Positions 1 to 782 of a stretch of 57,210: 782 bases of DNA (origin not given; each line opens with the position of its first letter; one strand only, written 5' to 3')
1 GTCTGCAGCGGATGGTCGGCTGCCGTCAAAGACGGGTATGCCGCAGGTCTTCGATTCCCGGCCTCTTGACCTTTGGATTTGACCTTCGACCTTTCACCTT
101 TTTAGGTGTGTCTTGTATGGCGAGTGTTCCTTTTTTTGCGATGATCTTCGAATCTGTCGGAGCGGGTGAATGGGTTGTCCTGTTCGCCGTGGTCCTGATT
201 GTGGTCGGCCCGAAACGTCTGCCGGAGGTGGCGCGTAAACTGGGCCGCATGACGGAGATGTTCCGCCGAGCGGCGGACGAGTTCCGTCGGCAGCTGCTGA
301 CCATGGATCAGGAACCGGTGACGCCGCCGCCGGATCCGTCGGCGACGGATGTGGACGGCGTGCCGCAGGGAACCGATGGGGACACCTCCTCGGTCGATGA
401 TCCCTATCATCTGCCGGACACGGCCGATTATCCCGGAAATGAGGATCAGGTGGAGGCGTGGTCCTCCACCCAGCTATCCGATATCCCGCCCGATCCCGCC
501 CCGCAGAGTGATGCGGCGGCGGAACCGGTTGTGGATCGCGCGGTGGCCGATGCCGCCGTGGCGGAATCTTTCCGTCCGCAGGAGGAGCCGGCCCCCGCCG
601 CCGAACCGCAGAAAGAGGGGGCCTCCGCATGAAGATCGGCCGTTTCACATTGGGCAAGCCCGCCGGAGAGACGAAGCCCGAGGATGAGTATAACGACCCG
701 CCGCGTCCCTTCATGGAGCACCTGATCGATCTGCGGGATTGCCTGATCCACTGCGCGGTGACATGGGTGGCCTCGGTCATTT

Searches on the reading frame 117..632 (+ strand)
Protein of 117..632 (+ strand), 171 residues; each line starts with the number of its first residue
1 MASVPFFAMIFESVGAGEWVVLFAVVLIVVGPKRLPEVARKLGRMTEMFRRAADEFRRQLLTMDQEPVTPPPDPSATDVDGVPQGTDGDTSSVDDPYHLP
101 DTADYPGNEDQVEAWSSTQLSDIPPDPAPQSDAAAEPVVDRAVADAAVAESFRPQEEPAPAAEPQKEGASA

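Call 65: search_protein_families(library=pfam, proteins=[window:117-632:+])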
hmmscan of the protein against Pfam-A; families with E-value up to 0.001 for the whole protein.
window:117-632:+ (171 aa): 1 family
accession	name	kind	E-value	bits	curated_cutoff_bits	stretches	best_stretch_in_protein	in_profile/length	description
PF02416.21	TatA_B_E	-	3e-12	46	21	1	14-58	1-45/53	mttA/Hcf106 family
